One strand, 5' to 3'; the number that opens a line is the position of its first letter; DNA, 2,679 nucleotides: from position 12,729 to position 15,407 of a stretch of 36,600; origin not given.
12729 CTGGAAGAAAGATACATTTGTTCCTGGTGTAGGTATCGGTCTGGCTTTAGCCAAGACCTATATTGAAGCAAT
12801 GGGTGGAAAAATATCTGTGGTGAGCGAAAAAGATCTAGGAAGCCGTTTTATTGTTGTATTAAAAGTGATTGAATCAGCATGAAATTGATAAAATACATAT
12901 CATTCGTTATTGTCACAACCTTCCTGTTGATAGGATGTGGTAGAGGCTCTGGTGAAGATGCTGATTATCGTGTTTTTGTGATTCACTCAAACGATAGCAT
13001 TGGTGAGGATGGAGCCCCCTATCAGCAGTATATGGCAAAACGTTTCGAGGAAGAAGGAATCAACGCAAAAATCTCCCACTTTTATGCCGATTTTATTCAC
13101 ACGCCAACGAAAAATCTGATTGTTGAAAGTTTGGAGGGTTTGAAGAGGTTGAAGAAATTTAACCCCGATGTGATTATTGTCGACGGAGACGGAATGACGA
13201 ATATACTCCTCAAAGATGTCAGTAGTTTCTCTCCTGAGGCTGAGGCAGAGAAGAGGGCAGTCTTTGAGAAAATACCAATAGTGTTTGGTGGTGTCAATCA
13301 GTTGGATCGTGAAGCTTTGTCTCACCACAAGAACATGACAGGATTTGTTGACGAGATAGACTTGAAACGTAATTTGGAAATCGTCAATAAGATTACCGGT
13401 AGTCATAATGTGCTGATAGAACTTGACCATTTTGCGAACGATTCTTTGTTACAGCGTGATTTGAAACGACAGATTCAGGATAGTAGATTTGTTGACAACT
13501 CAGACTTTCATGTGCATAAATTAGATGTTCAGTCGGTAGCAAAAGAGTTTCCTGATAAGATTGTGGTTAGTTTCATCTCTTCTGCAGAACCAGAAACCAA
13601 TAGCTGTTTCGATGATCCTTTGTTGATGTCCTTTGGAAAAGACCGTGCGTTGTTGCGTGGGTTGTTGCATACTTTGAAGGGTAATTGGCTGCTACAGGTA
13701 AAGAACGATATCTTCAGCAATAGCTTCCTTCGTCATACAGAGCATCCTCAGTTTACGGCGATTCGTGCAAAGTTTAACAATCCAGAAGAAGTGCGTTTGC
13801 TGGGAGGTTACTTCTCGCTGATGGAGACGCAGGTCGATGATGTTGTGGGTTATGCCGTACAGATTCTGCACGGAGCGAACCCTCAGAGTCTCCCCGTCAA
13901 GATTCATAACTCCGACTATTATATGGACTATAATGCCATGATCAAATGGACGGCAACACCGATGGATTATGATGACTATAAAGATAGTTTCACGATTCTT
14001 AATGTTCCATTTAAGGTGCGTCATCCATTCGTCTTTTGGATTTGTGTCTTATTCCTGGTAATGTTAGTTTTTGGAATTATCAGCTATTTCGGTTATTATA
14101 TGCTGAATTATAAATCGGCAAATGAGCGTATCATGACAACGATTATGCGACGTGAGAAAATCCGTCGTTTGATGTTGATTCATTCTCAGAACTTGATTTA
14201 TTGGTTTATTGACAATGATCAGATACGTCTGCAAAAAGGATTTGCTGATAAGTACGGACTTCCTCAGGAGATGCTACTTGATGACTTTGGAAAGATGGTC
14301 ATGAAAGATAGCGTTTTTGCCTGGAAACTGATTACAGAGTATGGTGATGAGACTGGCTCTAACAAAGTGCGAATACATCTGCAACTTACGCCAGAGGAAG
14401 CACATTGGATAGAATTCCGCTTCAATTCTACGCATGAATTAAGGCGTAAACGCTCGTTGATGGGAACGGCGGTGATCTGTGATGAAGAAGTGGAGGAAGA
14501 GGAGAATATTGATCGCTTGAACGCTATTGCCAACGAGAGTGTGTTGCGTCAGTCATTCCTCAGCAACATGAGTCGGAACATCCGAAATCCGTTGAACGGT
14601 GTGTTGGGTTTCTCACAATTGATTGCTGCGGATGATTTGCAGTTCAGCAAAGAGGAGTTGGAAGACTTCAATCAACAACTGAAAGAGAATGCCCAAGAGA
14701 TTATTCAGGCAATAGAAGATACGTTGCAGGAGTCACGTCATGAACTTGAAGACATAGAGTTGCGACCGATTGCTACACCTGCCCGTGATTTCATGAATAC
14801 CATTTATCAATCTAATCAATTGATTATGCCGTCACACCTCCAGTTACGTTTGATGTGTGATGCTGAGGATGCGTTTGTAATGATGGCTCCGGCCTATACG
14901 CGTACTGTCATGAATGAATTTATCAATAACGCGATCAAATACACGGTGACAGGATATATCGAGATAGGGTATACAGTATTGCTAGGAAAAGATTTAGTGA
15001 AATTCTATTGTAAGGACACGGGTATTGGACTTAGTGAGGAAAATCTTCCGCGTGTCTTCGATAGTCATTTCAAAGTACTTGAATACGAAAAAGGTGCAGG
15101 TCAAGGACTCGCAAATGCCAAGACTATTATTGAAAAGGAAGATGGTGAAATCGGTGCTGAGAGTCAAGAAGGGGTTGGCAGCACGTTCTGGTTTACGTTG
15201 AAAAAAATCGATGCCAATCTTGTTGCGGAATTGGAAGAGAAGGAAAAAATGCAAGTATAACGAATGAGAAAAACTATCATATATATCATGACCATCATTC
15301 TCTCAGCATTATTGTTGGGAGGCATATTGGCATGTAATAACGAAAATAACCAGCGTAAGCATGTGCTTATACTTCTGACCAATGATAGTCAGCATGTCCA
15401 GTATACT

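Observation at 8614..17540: A-B-A-B array of four paralogous periplasmic-binding-domain sensor kinases with complementary catalytic degeneration and no response regulator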

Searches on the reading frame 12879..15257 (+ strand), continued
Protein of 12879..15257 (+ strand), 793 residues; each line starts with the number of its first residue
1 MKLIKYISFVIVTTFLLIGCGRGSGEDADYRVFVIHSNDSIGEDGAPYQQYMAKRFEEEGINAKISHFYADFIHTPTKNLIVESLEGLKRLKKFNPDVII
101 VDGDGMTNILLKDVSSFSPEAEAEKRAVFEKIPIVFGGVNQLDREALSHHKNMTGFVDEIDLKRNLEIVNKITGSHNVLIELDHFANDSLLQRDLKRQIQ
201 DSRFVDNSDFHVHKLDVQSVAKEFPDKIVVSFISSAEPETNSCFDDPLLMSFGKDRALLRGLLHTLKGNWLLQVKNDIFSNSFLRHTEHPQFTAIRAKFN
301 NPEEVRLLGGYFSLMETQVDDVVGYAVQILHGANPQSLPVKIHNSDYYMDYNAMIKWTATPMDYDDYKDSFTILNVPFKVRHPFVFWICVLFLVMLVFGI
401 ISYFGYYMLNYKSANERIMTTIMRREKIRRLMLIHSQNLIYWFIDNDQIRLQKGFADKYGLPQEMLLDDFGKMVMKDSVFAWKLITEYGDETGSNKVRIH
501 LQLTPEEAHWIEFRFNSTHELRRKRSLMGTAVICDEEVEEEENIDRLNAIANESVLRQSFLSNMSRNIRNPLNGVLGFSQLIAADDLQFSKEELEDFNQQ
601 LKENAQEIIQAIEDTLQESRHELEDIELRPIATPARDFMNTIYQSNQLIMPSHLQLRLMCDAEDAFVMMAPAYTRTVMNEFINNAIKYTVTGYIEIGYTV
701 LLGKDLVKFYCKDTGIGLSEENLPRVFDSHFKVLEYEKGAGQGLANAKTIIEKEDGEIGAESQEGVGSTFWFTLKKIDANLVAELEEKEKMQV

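Call 56: search_protein_families(library=pfam, proteins=[L017:14518-15954:+, L017:15957-17309:+, L017:6737-8332:+, L017:8449-9738:+, L020:12959-14314:+, L020:14403-16010:+, L026:14566-15861:+, L026:15864-16283:+, L016:3582-5366:+, L016:5383-5886:+], max_evalue=0.001)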
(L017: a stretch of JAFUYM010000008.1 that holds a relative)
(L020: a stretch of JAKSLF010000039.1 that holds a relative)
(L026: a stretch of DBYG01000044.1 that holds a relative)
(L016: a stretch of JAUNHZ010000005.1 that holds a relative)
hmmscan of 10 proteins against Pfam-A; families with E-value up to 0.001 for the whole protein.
L017:14518-15954:+ (479 aa): 1 family
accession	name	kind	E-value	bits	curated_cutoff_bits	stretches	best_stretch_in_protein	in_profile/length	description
PF00474.23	SSF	-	2.2e-20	73.4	22.8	1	30-417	1-394/406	Sodium:solute symporter family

L017:15957-17309:+ (451 aa): 1 family
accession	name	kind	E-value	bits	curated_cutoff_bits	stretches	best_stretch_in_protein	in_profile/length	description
PF00145.23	DNA_methylase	-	4.8e-69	233.7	22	2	1-195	1-195/324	C-5 cytosine-specific DNA methylase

L017:6737-8332:+ (532 aa): 6 families
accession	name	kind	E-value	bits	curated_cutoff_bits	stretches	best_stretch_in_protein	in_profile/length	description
PF21688.3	FAD-depend_C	-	2.3e-67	227.4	27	1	268-476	2-197/197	FAD-dependent protein, C-terminal domain-like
PF01266.30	DAO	-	2.5e-07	31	27.9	0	197-254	152-211/353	FAD dependent oxidoreductase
PF03486.20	HI0933_like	-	2.2e-06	27.8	50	1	84-248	2-165/244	HI0933-like protein Rossmann domain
PF00890.30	FAD_binding_2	-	2.3e-06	27.5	20.4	0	85-116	2-33/414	FAD binding domain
PF01494.25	FAD_binding_3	-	2.2e-05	24.3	22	1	84-120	3-39/349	FAD binding domain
PF07992.20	Pyr_redox_2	-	0.00044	20.2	26.1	0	84-127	2-45/291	Pyridine nucleotide-disulphide oxidoreductase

L017:8449-9738:+ (430 aa): 1 family
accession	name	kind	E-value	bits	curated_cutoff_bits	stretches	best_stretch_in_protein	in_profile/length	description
PF01554.23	MatE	-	2.7e-37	128.4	24.9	2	14-172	1-158/161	MatE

L020:12959-14314:+ (452 aa): 4 families
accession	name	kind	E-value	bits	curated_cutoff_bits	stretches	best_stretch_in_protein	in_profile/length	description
PF00270.35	DEAD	-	2.4e-48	164.5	26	1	25-194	1-166/167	DEAD/DEAH box helicase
PF00271.37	Helicase_C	-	2.2e-32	112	23.5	1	229-337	2-110/110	Helicase conserved C-terminal domain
PF04851.21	ResIII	-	2.4e-06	28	22.5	1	26-188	6-162/164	Type III restriction enzyme, res subunit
PF16203.11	ERCC3_RAD25_C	-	2.4e-06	27.5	27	1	238-341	56-156/248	ERCC3/RAD25/XPB C-terminal helicase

L020:14403-16010:+ (536 aa): 2 families
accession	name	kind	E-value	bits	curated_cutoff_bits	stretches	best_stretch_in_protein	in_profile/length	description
PF05683.17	Fumerase_C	-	1.9e-81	272.8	22.2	1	331-536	1-204/205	Fumarase C-terminus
PF05681.19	Fumerase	-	1.4e-75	254.5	25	1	49-325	4-269/270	Fumarate hydratase (Fumerase)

L026:14566-15861:+ (432 aa): 0 families

L026:15864-16283:+ (140 aa): 0 families

L016:3582-5366:+ (595 aa): 4 families
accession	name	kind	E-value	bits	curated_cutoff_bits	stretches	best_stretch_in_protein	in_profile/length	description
PF00005.33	ABC_tran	-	1e-25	91.3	25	1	385-534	2-137/137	ABC transporter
PF00664.28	ABC_membrane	-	3.6e-23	83.1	28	1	51-312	2-266/274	ABC transporter transmembrane region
PF02463.25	SMC_N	-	1e-08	35.3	40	1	517-579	152-214/220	RecF/RecN/SMC N terminal domain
PF13304.12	AAA_21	-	0.00012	22.7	27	0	505-568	237-304/304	AAA domain, putative AbiEii toxin, Type IV TA system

L016:5383-5886:+ (168 aa): 1 family
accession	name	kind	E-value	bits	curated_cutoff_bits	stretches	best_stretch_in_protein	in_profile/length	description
PF00717.28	Peptidase_S24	-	4.9e-06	26.7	23.3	1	20-84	31-92/116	Peptidase S24-like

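Call 71: find_encoding_contigs(protein=P0001, flank=2000, max_places=3)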
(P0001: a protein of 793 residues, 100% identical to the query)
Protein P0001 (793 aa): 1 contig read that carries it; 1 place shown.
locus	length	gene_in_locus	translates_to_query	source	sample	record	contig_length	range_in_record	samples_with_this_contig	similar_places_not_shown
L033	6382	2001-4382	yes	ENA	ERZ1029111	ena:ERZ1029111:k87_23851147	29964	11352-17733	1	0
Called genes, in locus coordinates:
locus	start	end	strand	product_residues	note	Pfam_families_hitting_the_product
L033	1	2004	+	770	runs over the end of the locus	PF00512:HisKA, PF02518:HATPase_c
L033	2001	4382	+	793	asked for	PF00512:HisKA, PF02518:HATPase_c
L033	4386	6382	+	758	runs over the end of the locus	PF02518:HATPase_c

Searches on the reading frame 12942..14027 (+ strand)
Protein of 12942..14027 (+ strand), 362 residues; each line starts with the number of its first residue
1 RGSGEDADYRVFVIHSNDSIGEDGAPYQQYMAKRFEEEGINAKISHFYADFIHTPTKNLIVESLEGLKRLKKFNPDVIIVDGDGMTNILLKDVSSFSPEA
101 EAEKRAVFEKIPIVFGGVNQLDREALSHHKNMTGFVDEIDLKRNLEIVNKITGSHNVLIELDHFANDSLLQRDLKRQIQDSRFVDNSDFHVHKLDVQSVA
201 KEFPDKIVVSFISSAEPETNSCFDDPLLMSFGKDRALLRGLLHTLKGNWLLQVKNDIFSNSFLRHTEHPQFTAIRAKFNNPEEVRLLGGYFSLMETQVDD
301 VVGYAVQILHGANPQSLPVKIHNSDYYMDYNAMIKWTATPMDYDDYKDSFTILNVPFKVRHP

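Call 35: search_solved_structures(query=A4, max_evalue=10, show_alignments=2)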
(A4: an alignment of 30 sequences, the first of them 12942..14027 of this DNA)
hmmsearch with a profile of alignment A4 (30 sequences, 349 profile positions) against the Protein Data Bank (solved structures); distinct sequences matched with E-value up to 10: 6.
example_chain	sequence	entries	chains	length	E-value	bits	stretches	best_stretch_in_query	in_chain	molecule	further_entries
6wrv_D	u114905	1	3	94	0.068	15.7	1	19-93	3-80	Computationally designed protein 3DS18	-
6vlb_A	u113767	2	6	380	0.18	14.2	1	28-91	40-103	UDP-N-acetylglucosamine 2-epimerase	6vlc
3beo_A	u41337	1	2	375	0.32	13.4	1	28-116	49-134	UDP-N-acetylglucosamine 2-epimerase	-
8ahe_A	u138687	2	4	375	0.32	13.4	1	28-116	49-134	UDP-N-acetylglucosamine 2-epimerase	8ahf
4fkz_A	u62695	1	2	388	0.94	11.9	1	24-87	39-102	UDP-N-acetylglucosamine 2-epimerase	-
1o6c_A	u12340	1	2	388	0.94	11.9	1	24-87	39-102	UDP-N-acetylglucosamine 2-epimerase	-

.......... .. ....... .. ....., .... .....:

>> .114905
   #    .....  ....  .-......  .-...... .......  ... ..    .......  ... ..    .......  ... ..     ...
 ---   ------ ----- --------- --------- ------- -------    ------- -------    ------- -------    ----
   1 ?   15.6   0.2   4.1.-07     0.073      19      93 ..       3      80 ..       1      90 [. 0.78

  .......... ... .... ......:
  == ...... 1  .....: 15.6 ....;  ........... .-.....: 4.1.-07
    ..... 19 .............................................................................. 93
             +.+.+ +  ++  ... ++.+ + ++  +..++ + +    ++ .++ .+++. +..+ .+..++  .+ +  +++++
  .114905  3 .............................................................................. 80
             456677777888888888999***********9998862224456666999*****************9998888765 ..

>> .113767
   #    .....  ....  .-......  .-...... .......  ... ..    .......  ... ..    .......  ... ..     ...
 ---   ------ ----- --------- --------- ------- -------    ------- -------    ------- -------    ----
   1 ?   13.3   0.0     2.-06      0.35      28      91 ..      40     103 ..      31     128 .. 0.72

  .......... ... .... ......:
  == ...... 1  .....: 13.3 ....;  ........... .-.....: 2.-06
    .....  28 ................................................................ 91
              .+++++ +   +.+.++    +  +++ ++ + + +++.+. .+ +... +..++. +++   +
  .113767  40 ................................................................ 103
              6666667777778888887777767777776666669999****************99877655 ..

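Call 36: search_protein_families(library=pfam, alignment_id=A4, max_evalue=1)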
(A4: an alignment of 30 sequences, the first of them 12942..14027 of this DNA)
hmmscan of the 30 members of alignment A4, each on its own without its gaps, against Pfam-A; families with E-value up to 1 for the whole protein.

A. member 1, window:12942-14027:+ (362 aa): 2 families
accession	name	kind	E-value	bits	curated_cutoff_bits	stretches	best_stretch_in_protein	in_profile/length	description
PF08459.17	UvrC_RNaseH_dom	-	0.045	14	22.3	1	5-83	39-87/159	UvrC RNAse H endonuclease domain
PF04392.18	ABC_sub_bind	-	0.083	12.5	25.9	0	97-152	69-128/293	ABC transporter substrate binding protein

B. families by the number of members that match (of 30 scanned): 18 families
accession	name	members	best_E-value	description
PF04392.18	ABC_sub_bind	5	0.00015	ABC transporter substrate binding protein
PF14371.13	DUF4412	1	0.0051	Domain of unknown function (DUF4412)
PF25490.1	DUF7910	1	0.0085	Domain of unknown function (DUF7910)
PF17118.11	DUF5105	1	0.0098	Domain of unknown function (DUF5105)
PF08459.17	UvrC_RNaseH_dom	1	0.045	UvrC RNAse H endonuclease domain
PF02931.28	Neur_chan_LBD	1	0.047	Neurotransmitter-gated ion-channel ligand binding domain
PF00318.25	Ribosomal_S2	1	0.056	Ribosomal protein S2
PF09432.15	THP2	1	0.061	Tho complex subunit THP2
PF00561.26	Abhydrolase_1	1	0.083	alpha/beta hydrolase fold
PF15655.11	Imm-NTF2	1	0.09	NTF2 fold immunity protein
PF25657.1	Rota_VP6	1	0.11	Rotavirus intermediate capsid protein VP6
PF24211.1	DUF7432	1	0.12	Family of unknown function (DUF7432)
PF02196.21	RBD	1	0.13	Raf-like Ras-binding domain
PF24168.1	PB4_spike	1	0.14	Straight fiber protein PB4 spike domain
PF20449.3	DUF6706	1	0.15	Family of unknown function (DUF6706)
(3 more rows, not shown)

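Call 43: predict_structure(alignment_id=A5)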
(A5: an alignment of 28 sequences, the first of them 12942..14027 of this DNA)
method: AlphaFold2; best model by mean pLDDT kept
length: 362 residues; sequences in the alignment: 28
mean_pLDDT: 88.3   pTM: 0.87
mean pLDDT of the five models: 88.3, 87.8, 86.9, 86.8, 86.1
residues with pLDDT >= 90: 201; 70-90: 140; 50-70: 17; < 50: 4
segments of 3 or more residues with pLDDT < 50: 1-4
pLDDT, mean of each block of 10 residues (from residue 1): 66 89 90 97 91 74 85 95 89 88 89 94 91 96 96 92 83 94 92 85 94 83 56 71 81 84 87 91 91 96 98 97 97 92 95 93 83
secondary structure, 60 per line:
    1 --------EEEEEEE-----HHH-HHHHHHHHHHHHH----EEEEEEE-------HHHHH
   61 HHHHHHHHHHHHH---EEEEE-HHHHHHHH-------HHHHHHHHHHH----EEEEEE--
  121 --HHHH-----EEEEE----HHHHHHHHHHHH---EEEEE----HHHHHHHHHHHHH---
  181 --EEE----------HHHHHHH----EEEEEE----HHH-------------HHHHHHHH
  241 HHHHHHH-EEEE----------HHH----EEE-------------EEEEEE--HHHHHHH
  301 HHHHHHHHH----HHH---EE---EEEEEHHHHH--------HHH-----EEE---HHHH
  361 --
elements in order: E9-15 H25-37 E42-48 H56-73 E77-81 H83-90 H98-108 E113-118 H123-126 E132-136 H141-152 E156-160 H165-177 E183-185 H196-202 E207-212 H233-247 E249-252 E270-272 E286-291 H294-309 E325-329 H330-334 E351-353 H357-360

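Call 45: fold_search(model_id=the predicted structure, library=pdb)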
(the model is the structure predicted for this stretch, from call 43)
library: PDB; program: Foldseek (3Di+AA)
matches with E <= 10: 1758; with E <= 0.001: 291
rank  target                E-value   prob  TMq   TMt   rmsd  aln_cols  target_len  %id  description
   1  6hnj                  2.3e-10  1.00  0.51  0.60   6.4       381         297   13  The ligand-bound, open structure of CD0873, a substrate binding protein with adhesive properties from Clostridium diffic (released 2019-08-28)
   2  3lkv                  4.2e-10  1.00  0.58  0.69   5.1       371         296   14  Crystal structure of conserved domain protein from vibrio cholerae o1 biovar eltor str. n16961 (released 2010-03-02)
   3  8e98_A                4.9e-07  1.00  0.32  0.22   9.1       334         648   11  D-cycloserine and glutamate bound Human GluN1a-GluN2C NMDA receptor in nanodisc - intact conformation (released 2022-12-07)
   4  8e94_A                6.7e-07  1.00  0.34  0.22   8.9       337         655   12  PYD-106-bound Human GluN1a-GluN2C NMDA receptor in intact conformation (released 2022-12-07)
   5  7saa_A                1.0e-06  1.00  0.36  0.20   8.5       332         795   12  Glycine and glutamate bound GluN1a-GluN2B NMDA receptors in non-active 1 conformation at 2.97 Angstrom resolution (released 2022-07-20)
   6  8jj1_B                1.1e-06  1.00  0.37  0.21   8.7       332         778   15  Cryo-EM structure of GluN1-2A NMDAR in complex with human Fab2G7 in two fab conformation (released 2024-06-05)
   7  7yfg_C                1.2e-06  1.00  0.40  0.25   8.2       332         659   11  Structure of the Rat GluN1-GluN2C NMDA receptor in complex with glycine and glutamate (major class in asymmetry) (released 2023-03-29)
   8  5dte_A                1.3e-06  1.00  0.42  0.51   8.4       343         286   11  Crystal Structure of an ABC transporter periplasmic solute binding protein (IPR025997) from Actinobacillus succinogene (released 2015-10-07)
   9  2fn9_A                1.3e-06  1.00  0.35  0.43  10.1       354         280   11  Thermotoga maritima Ribose Binding Protein Unliganded Form (released 2007-01-16)
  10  9iyq_A                1.4e-06  1.00  0.38  0.21   8.3       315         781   13  Structure of the human GluN1-N2B NMDA receptors in the Mg2+ free state (released 2025-03-05)
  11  9iyp_C                1.4e-06  1.00  0.39  0.21   9.0       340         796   13  Structure of the human GluN1-N2B NMDA receptors in the Mg2+ bound state (released 2025-03-05)
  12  9oos_A                1.6e-06  1.00  0.38  0.21   8.4       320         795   12  Non-active state of Gly/Glu/Pregnenolone Sulfate bound hGluN1a-2B NMDAR (released 2025-10-29)
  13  9iyp_A                1.6e-06  1.00  0.36  0.20   8.6       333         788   11  Structure of the human GluN1-N2B NMDA receptors in the Mg2+ bound state (released 2025-03-05)
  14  9oor_A                1.9e-06  1.00  0.36  0.20   8.5       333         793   11  Open state Gly/Glu/24S-HC bound hGluN1a-2B NMDAR (released 2025-10-29)
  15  9unj_C                1.9e-06  1.00  0.36  0.20   9.1       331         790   14  native NMDA receptor-GluN1/N2A-S1 in closed state (released 2026-02-18)
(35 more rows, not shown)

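Call 76: search_protein_representatives(alignment_id=A6)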
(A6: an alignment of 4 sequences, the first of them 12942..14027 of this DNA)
Query: 4 sequences, 363 profile positions. Proteins with E-value up to 0.001 (for the whole library): 1949; up to 1e-10: 306; up to 1e-30: 114. The best 150 are listed.
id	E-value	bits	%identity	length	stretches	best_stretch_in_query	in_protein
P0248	3.2e-169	579.1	-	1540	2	7-360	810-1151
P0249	2.2e-162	556.6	-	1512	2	2-361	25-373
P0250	1.2e-159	547.6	-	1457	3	5-360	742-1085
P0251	3.6e-157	539.5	-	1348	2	8-362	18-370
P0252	1.4e-145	501.4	-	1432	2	3-361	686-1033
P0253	1.7e-145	501.1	-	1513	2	6-361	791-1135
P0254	1.6e-141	488.0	-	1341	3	7-363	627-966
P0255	2.7e-133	460.9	-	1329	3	5-361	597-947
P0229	2.7e-127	441.2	-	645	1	2-363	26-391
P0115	2.5e-124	431.4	-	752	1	6-363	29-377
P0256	1.9e-120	418.6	-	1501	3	2-362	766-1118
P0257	5.7e-103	361.2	-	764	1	8-362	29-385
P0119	3.6e-98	345.3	-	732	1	1-360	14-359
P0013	6.1e-96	338.0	-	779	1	2-360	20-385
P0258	2.4e-95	336.0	-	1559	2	8-361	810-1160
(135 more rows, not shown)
